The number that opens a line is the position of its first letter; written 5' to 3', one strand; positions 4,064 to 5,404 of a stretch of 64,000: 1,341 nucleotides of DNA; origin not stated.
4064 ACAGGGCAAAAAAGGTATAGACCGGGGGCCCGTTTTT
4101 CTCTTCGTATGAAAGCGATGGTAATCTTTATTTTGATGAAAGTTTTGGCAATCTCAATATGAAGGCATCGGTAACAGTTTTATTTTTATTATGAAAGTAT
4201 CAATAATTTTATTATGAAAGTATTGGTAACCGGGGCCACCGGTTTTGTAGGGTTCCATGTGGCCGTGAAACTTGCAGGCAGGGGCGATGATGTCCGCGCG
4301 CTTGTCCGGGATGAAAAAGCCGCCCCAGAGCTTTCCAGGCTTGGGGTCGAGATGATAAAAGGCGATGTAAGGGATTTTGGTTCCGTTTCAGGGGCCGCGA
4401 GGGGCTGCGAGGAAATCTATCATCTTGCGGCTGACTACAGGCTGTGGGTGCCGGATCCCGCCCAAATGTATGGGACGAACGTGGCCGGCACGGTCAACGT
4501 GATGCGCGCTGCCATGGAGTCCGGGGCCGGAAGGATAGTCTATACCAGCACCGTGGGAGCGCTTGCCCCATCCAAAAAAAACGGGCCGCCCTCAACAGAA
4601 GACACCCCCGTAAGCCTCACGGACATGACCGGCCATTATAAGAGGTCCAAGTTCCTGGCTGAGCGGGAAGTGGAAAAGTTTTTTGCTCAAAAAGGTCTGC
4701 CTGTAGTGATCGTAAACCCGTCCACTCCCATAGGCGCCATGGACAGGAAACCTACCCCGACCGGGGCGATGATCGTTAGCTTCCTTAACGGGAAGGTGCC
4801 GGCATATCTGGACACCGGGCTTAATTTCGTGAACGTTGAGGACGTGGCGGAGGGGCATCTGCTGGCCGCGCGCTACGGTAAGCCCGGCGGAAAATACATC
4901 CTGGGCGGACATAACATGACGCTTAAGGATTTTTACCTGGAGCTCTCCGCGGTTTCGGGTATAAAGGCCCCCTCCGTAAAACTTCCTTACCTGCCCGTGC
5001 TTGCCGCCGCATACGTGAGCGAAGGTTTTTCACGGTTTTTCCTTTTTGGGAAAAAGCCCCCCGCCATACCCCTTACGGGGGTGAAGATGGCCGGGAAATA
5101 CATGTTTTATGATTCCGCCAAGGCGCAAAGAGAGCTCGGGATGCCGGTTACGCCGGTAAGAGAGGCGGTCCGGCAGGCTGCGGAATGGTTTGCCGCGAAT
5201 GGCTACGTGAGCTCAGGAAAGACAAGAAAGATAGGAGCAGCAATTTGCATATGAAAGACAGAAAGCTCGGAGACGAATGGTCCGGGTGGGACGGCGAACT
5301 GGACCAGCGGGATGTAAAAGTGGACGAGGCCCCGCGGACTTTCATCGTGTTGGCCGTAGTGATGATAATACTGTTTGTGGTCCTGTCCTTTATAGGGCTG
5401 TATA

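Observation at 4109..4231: Staircase of three ATGA-chained mini-ORFs built from four degenerate copies of the hpnA start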

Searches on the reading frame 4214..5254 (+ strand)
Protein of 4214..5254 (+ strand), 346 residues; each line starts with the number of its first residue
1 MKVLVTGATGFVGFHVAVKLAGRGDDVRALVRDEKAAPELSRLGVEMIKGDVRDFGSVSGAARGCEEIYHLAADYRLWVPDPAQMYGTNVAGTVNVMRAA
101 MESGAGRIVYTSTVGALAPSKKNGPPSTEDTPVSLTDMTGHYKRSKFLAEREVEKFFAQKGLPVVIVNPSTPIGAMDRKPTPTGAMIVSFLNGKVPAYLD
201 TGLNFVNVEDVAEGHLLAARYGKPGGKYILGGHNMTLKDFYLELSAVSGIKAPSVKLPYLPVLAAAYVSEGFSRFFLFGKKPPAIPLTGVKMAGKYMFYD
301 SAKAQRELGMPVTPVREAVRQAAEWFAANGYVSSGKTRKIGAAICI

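Call 6: search_protein_families(library=ncbifam, proteins=[window:4214-5254:+])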
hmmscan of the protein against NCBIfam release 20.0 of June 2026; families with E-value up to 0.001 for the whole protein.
window:4214-5254:+ (346 aa): 31 families (the best 25 are shown)
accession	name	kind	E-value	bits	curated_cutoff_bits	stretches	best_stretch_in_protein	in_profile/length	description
TIGR03466.1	HpnA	hypoth_equivalog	1.6e-130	434.7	367.65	1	1-332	1-327/327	hopanoid-associated sugar epimerase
NF052578.1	StrlDmthSdmBMthl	equivalog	1.2e-57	196.1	600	1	1-331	1-327/328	sterol demethylase protein SdmB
NF042422.1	oxyalk_red_OleD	equivalog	5e-27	95.1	580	1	1-323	1-325/329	2-alkyl-3-oxoalkanoate reductase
NF042423.1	oxyalk_red_Shew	equivalog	1.7e-24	86.5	580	1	2-219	10-221/331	2-alkyl-3-oxoalkanoate reductase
TIGR04180.1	EDH_00030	hypoth_equivalog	1.4e-21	76.9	475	1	3-195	1-198/297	NAD-dependent 4,6-dehydratase LegB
TIGR01746.1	Thioester-redct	subfamily_domain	7.8e-20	71.4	213.35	2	65-180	89-203/371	thioester reductase domain-containing protein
TIGR01179.1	galE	equivalog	1.7e-15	56.7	262.3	1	2-176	1-180/332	UDP-glucose 4-epimerase GalE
NF038078.1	NRPS_MxcG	equivalog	9.6e-14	49.6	2300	1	60-178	1165-1280/1442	myxochelin non-ribosomal peptide synthetase MxcG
NF058621.1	DiazavRedAvaA7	equivalog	2.3e-12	47.2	400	1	1-218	1-218/304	3-diazoavenalumate denitrifying reductase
NF004520.0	PRK05865.1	equivalog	4.6e-12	44.7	1509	1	1-168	1-124/854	sugar epimerase family protein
TIGR04130.1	FnlA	equivalog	1.3e-10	40.7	730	1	3-120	7-131/337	UDP-N-acetylglucosamine 4,6-dehydratase/5-epimerase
NF041293.1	G6PDh_Azf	equivalog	1.6e-10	40.8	400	1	2-116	4-118/252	NAD-dependent glucose-6-phosphate dehydrogenase Azf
TIGR01181.1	dTDP_gluc_dehyt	equivalog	5.5e-10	38.8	365.1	1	2-234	1-246/321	dTDP-glucose 4,6-dehydratase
NF005539.0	PRK07201.1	equivalog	7.6e-10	38.1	549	1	1-174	1-179/657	SDR family oxidoreductase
TIGR02622.1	CDP_4_6_dhtase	equivalog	2e-08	33.8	278.45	1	2-108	6-123/352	CDP-glucose 4,6-dehydratase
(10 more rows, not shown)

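Call 9: find_related_loci(query=window:4214-5254:+, collection=genome_contigs, flank=3000)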
Query window:4214-5254:+ (346 aa) in genome_contigs; peptide patterns used: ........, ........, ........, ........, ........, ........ (x = any residue, [..] = any of these).
47 stretches matched a pattern; 15 encode a relative of the query (tblastn E <= 1e-3); 15 distinct loci.
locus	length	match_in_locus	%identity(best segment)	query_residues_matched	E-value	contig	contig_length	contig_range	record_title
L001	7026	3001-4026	88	1-346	0e+0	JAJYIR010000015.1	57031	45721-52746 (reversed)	MAG: Nitrospirae bacterium isolate DBS2-1.bin129 NODE_900_length_57031_cov_5.720723, whole genome shotgun sequence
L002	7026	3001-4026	85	1-346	0e+0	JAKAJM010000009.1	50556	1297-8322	MAG: Nitrospirae bacterium isolate WY3.bin97 NODE_919_length_50556_cov_1.617522, whole genome shotgun sequence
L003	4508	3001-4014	80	2-345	0e+0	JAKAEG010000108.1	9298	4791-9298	MAG: Nitrospirae bacterium isolate WY1.bin133 NODE_12117_length_9298_cov_1.312507, whole genome shotgun sequence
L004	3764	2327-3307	52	1-331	1e-104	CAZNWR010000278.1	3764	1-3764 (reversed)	MAG TPA_asm: uncultured Enterobacteriaceae bacterium isolate binchicken_co224_242 genome assembly, contig: NODE_32381_le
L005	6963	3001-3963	52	3-332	7e-99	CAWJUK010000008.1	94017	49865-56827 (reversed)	MAG: uncultured Acidobacteriaceae bacterium isolate MFD09603.bin.3.218 genome assembly, contig: contig_24315, whole geno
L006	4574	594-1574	50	1-331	2e-96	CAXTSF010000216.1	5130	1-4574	MAG TPA_asm: uncultured Terriglobus sp. isolate public_SRR14722042_metawrap_bin.3 genome assembly, contig: public_SRR147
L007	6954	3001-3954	48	4-326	2e-86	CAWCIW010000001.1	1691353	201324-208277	MAG: uncultured Alphaproteobacteria bacterium isolate MFD04580.bin.2.13 genome assembly, contig: contig_20700, whole gen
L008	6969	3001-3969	46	4-332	9e-86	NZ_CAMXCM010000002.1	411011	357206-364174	Commensalibacter communis strain LMG 31819 isolate LMG 31819 contig00002, whole genome shotgun sequence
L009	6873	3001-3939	46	3-335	4e-84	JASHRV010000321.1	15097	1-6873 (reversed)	MAG: Acetobacteraceae bacterium isolate JOPF110 JOPF_AWAY_contig_1110675, whole genome shotgun sequence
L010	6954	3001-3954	30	1-326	9e-43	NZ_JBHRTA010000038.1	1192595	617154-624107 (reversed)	Parapedobacter deserti strain KCTC 52416 soapdenovo_K_105_38, whole genome shotgun sequence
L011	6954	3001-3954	34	1-325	1e-42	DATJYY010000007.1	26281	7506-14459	MAG TPA_asm: Solirubrobacteraceae bacterium isolate SMAG_U15164 k141_736071, whole genome shotgun sequence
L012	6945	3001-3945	26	2-326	1e-30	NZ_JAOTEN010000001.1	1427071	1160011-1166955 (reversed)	Chryseobacterium gilvum strain GMJ5 contig1, whole genome shotgun sequence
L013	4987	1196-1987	30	2-218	9e-16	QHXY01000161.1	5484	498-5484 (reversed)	MAG: Acidobacteria bacterium isolate gp22 AA3 14_0903_13_30cm_scaffold_1896323_curated, whole genome shotgun sequence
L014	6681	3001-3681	27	3-259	5e-14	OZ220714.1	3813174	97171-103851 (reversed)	MAG: Gammaproteobacteria bacterium isolate 1a8f7f40-8cb6-4f94-a6e0-ecd99667d799 genome assembly, chromosome: 1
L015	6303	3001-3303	34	9-119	9e-7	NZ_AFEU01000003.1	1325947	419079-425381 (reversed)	Bacillus methanolicus PB1 contig_3, whole genome shotgun sequence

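Call 14: find_related_loci(query=window:4214-5254:+, collection=metagenome_contigs, flank=3000)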
Query window:4214-5254:+ (346 aa) in metagenome_contigs; peptide patterns used: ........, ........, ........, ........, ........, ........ (x = any residue, [..] = any of these).
69 stretches matched a pattern; 14 encode a relative of the query (tblastn E <= 1e-3); 14 distinct loci.
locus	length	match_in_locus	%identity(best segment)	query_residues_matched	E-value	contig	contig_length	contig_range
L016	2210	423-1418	46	3-339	8e-90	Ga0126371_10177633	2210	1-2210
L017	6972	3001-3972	47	3-332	5e-84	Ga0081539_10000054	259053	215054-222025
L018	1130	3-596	59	132-332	5e-82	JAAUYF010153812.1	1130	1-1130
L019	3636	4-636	50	121-334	1e-64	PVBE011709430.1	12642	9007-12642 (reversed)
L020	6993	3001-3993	37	4-345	2e-55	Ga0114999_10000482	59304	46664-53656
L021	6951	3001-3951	34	1-325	3e-44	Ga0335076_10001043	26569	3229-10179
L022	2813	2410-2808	45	3-151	3e-32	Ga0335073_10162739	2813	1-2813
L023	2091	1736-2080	51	3-117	3e-30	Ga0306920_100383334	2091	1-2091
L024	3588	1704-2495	31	2-218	3e-16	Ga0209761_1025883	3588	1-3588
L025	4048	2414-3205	30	2-218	5e-16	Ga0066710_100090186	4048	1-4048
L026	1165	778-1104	37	3-116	2e-11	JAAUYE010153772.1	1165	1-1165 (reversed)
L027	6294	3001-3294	35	1-93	7e-10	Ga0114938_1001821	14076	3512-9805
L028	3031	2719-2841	54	291-331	1e-9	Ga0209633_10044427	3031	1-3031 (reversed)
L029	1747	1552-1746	44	2-61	9e-8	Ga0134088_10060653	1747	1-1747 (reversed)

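Call 15: find_homologous_proteins(query=window:4214-5254:+, max_evalue=1e-60)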
Query window:4214-5254:+ (346 aa): 7929 proteins with E <= 1e-60 among 8000 candidates; the best 120 are listed.
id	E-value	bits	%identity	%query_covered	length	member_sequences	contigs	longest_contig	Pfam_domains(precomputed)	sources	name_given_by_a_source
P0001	1.3e-222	756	98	100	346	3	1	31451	PF04321.24,PF16363.12,PF02719.22,PF05368.20,PF01073.26,PF07993.19,PF13460.13,PF00106.32,PF01370.28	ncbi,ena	-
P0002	3.1e-196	669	88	100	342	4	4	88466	PF04321.24,PF16363.12,PF02719.22,PF05368.20,PF01073.26,PF07993.19,PF13460.13,PF00106.32,PF01370.28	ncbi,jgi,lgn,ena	jgi:dihydroflavonol-4-reductase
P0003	4.7e-187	639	84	100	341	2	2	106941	PF04321.24,PF16363.12,PF02719.22,PF05368.20,PF01073.26,PF07993.19,PF13460.13,PF00106.32,PF01370.28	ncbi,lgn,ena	-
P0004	1.8e-176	604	80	99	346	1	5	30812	PF16363.12,PF02719.22,PF05368.20,PF01073.26,PF07993.19,PF13460.13,PF00106.32,PF01370.28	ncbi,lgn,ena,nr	ncbi:MAG: NAD-dependent epimerase/dehydratase family protein [Nitrospiraceae bacterium]|nr:NAD-depen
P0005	2.3e-175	601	81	100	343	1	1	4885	PF04321.24,PF16363.12,PF02719.22,PF05368.20,PF01073.26,PF07993.19,PF13460.13,PF01370.28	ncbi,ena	-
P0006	5.5e-150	517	70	97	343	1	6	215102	PF04321.24,PF16363.12,PF02719.22,PF05368.20,PF01073.26,PF07993.19,PF13460.13,PF00106.32,PF01370.28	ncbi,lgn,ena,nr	ncbi:MAG: SDR family NAD(P)-dependent oxidoreductase [Nitrospiraceae bacterium]|nr:SDR family NAD(P)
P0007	2.8e-147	508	68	99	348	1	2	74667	PF04321.24,PF16363.12,PF02719.22,PF05368.20,PF01073.26,PF07993.19,PF13460.13,PF00106.32,PF01370.28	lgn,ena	-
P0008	5.4e-147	507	70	96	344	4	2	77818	PF04321.24,PF16363.12,PF02719.22,PF05368.20,PF01073.26,PF07993.19,PF13460.13,PF00106.32,PF01370.28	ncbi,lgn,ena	-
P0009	1.5e-142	493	68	97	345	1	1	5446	PF04321.24,PF16363.12,PF02719.22,PF05368.20,PF01073.26,PF07993.19,PF13460.13,PF00106.32,PF01370.28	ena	-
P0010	1.0e-141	490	67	97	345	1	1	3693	PF04321.24,PF16363.12,PF02719.22,PF05368.20,PF01073.26,PF07993.19,PF13460.13,PF00106.32,PF01370.28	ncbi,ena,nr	ncbi:MAG: NAD-dependent epimerase/dehydratase family protein [Nitrospiraceae bacterium]|nr:NAD-depen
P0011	5.3e-139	481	69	98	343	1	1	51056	PF04321.24,PF16363.12,PF02719.22,PF05368.20,PF01073.26,PF07993.19,PF13460.13,PF01370.28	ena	-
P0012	4.6e-135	468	63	97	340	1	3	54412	PF04321.24,PF16363.12,PF02719.22,PF05368.20,PF01073.26,PF07993.19,PF13460.13,PF00106.32,PF01370.28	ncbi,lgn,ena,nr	ncbi:MAG: NAD-dependent epimerase/dehydratase family protein [Nitrospiraceae bacterium]|nr:NAD-depen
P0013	5.3e-129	448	62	97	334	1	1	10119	PF04321.24,PF16363.12,PF02719.22,PF05368.20,PF01073.26,PF07993.19,PF13460.13,PF01370.28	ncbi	-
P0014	7.1e-128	444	61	99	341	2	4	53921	PF04321.24,PF16363.12,PF02719.22,PF05368.20,PF01073.26,PF07993.19,PF13460.13,PF00106.32,PF01370.28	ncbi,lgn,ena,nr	ncbi:MAG: NAD-dependent epimerase/dehydratase family protein [Nitrospirae bacterium]|nr:NAD-dependen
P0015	1.2e-127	444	60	99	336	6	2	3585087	PF04321.24,PF16363.12,PF02719.22,PF05368.20,PF01073.26,PF07993.19,PF13460.13,PF01370.28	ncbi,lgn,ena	-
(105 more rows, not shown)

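Call 16: find_encoding_contigs(protein=P0001, flank=2500, max_places=3)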
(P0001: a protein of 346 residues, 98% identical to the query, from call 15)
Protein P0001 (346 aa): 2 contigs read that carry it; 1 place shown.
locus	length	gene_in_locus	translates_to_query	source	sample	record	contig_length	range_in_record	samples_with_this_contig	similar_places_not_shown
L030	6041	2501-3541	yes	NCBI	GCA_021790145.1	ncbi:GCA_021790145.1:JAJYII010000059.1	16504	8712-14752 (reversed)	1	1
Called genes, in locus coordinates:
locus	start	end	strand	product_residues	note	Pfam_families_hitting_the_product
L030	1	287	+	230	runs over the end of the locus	-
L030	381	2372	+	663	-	PF13249:SQHop_cyclase_N, PF13243:SQHop_cyclase_C, PF00432:Prenyltrans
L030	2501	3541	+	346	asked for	PF01073:3Beta_HSD, PF01370:Epimerase, PF02719:Polysacc_synt_2, PF04321:RmlD_sub_bind (weak), PF05368:NmrA, PF13460:NAD_binding_10, PF16363:GDP_Man_Dehyd, PF07993:NAD_binding_4, +1 more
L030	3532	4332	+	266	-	PF01976:DUF116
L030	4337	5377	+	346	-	PF04055:Radical_SAM, PF11946:DUF3463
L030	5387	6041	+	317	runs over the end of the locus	PF04240:Caroten_synth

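Call 17: find_encoding_contigs(protein=P0005, flank=2500, max_places=3)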
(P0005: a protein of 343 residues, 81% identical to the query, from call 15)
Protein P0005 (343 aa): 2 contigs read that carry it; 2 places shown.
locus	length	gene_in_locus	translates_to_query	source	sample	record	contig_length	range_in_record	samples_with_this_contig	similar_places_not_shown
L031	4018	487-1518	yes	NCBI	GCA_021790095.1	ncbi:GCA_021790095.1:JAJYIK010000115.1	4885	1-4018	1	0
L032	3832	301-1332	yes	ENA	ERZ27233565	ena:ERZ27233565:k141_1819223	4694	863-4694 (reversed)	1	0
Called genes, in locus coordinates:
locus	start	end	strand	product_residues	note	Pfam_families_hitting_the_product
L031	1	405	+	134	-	?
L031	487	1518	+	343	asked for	PF01073:3Beta_HSD, PF01370:Epimerase, PF02719:Polysacc_synt_2, PF04321:RmlD_sub_bind, PF05368:NmrA, PF13460:NAD_binding_10, PF16363:GDP_Man_Dehyd, PF07993:NAD_binding_4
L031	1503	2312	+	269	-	PF01976:DUF116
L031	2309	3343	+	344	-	PF04055:Radical_SAM, PF11946:DUF3463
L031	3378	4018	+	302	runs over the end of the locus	PF04240:Caroten_synth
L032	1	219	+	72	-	?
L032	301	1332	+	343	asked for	PF01073:3Beta_HSD, PF01370:Epimerase, PF02719:Polysacc_synt_2, PF04321:RmlD_sub_bind, PF05368:NmrA, PF13460:NAD_binding_10, PF16363:GDP_Man_Dehyd, PF07993:NAD_binding_4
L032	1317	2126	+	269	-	PF01976:DUF116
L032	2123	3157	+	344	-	PF04055:Radical_SAM, PF11946:DUF3463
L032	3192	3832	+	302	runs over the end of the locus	PF04240:Caroten_synth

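Call 18: find_encoding_contigs(protein=P0006, flank=2500, max_places=3)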
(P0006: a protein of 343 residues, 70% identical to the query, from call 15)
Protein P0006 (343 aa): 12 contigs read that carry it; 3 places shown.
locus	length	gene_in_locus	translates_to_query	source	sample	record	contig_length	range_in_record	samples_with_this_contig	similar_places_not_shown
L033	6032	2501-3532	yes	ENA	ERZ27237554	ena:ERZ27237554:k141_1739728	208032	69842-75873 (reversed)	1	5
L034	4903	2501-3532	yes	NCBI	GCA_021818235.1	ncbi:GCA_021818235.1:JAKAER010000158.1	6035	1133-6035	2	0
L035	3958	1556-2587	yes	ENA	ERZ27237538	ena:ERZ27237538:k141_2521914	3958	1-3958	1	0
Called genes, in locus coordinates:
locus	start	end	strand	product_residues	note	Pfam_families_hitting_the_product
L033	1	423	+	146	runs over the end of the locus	PF00892:EamA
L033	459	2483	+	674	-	PF07678:TED_complement (faint), PF13249:SQHop_cyclase_N, PF13243:SQHop_cyclase_C, PF00432:Prenyltrans (weak)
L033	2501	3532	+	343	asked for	PF00106:adh_short, PF01073:3Beta_HSD, PF01370:Epimerase, PF02719:Polysacc_synt_2, PF05368:NmrA, PF13460:NAD_binding_10, PF16363:GDP_Man_Dehyd, PF07993:NAD_binding_4, +1 more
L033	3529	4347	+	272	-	PF01976:DUF116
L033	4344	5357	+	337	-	PF04055:Radical_SAM, PF11946:DUF3463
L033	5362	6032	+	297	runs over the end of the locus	PF04240:Caroten_synth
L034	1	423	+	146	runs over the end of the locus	PF00892:EamA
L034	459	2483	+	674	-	PF07678:TED_complement (faint), PF13249:SQHop_cyclase_N, PF13243:SQHop_cyclase_C, PF00432:Prenyltrans (weak)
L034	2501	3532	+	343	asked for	PF00106:adh_short, PF01073:3Beta_HSD, PF01370:Epimerase, PF02719:Polysacc_synt_2, PF05368:NmrA, PF13460:NAD_binding_10, PF16363:GDP_Man_Dehyd, PF07993:NAD_binding_4, +1 more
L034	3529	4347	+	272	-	PF01976:DUF116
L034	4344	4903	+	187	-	PF04055:Radical_SAM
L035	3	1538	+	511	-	?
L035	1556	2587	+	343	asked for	PF00106:adh_short, PF01073:3Beta_HSD, PF01370:Epimerase, PF02719:Polysacc_synt_2, PF05368:NmrA, PF13460:NAD_binding_10, PF16363:GDP_Man_Dehyd, PF07993:NAD_binding_4, +1 more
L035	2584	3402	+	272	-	PF01976:DUF116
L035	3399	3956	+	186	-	?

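Call 22: find_encoding_contigs(protein=P0007, flank=2500, max_places=2)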
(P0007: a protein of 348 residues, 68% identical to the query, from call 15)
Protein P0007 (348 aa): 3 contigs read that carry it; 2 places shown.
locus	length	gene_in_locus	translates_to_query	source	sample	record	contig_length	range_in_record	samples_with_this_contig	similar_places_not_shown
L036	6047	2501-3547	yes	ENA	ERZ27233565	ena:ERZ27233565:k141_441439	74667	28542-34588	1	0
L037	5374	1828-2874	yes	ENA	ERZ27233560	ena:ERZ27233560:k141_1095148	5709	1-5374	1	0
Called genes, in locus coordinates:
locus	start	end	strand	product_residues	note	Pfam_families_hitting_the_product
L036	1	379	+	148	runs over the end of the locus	PF00892:EamA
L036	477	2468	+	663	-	PF00432:Prenyltrans (faint), PF13249:SQHop_cyclase_N, PF13243:SQHop_cyclase_C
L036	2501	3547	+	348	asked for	PF01073:3Beta_HSD, PF01370:Epimerase, PF02719:Polysacc_synt_2, PF04321:RmlD_sub_bind (weak), PF05368:NmrA, PF13460:NAD_binding_10, PF16363:GDP_Man_Dehyd, PF07993:NAD_binding_4, +1 more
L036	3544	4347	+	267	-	PF01976:DUF116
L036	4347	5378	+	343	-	PF04055:Radical_SAM, PF11946:DUF3463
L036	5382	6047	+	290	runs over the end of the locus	PF04240:Caroten_synth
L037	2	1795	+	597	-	?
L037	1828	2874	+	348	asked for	PF01073:3Beta_HSD, PF01370:Epimerase, PF02719:Polysacc_synt_2, PF04321:RmlD_sub_bind (weak), PF05368:NmrA, PF13460:NAD_binding_10, PF16363:GDP_Man_Dehyd, PF07993:NAD_binding_4, +1 more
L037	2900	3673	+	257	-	PF01976:DUF116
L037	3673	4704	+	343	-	PF04055:Radical_SAM, PF11946:DUF3463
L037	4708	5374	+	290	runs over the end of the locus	PF04240:Caroten_synth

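Call 23: find_encoding_contigs(protein=P0008, flank=2500, max_places=2)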
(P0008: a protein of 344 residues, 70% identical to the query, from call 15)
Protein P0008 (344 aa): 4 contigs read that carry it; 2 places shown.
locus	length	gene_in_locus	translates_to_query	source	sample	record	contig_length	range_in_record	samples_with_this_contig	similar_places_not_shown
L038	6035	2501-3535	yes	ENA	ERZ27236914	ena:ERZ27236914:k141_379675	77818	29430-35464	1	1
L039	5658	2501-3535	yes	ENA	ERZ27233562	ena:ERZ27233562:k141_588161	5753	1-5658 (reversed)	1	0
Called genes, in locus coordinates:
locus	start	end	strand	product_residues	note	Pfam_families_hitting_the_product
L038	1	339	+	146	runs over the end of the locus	PF00892:EamA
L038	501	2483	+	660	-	PF13249:SQHop_cyclase_N, PF13243:SQHop_cyclase_C, PF00432:Prenyltrans (weak)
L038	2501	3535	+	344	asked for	PF00106:adh_short (weak), PF01073:3Beta_HSD, PF01370:Epimerase, PF02719:Polysacc_synt_2, PF05368:NmrA, PF13460:NAD_binding_10, PF16363:GDP_Man_Dehyd, PF07993:NAD_binding_4, +1 more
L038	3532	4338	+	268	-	PF01976:DUF116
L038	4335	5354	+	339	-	PF04055:Radical_SAM, PF11946:DUF3463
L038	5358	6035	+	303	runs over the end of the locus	PF04240:Caroten_synth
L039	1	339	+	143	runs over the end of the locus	?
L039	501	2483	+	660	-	PF13249:SQHop_cyclase_N, PF13243:SQHop_cyclase_C, PF00432:Prenyltrans (weak)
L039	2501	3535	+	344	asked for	PF00106:adh_short (weak), PF01073:3Beta_HSD, PF01370:Epimerase, PF02719:Polysacc_synt_2, PF05368:NmrA, PF13460:NAD_binding_10, PF16363:GDP_Man_Dehyd, PF07993:NAD_binding_4, +1 more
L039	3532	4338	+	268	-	PF01976:DUF116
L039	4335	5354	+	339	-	PF04055:Radical_SAM, PF11946:DUF3463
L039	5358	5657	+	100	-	?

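Call 24: find_encoding_contigs(protein=P0009, flank=2500, max_places=2)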
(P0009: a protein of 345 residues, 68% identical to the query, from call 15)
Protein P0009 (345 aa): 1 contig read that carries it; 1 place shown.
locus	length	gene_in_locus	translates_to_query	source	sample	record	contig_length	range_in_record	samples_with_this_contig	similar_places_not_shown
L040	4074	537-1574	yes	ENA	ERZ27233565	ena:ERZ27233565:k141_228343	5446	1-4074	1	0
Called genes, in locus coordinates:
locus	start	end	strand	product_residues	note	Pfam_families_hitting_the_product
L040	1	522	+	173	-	?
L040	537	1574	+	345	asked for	PF01073:3Beta_HSD, PF01370:Epimerase, PF02719:Polysacc_synt_2, PF04321:RmlD_sub_bind (weak), PF05368:NmrA, PF13460:NAD_binding_10, PF16363:GDP_Man_Dehyd, PF07993:NAD_binding_4, +1 more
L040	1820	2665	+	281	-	PF01976:DUF116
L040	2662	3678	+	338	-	PF04055:Radical_SAM, PF11946:DUF3463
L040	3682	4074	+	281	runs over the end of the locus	PF04240:Caroten_synth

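Call 25: find_encoding_contigs(protein=P0011, flank=2500, max_places=2)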
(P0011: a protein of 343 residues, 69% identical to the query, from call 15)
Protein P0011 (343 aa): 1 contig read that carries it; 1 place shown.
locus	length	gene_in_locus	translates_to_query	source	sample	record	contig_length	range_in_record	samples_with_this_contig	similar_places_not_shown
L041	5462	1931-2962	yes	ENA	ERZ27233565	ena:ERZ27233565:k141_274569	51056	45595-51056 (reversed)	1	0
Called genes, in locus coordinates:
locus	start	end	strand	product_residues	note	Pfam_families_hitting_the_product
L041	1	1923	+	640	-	?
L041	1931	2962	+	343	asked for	PF01073:3Beta_HSD, PF01370:Epimerase, PF02719:Polysacc_synt_2, PF04321:RmlD_sub_bind (weak), PF05368:NmrA, PF13460:NAD_binding_10, PF16363:GDP_Man_Dehyd, PF07993:NAD_binding_4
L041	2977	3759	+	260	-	PF01976:DUF116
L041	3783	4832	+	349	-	PF04055:Radical_SAM, PF11946:DUF3463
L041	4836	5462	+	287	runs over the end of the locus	PF04240:Caroten_synth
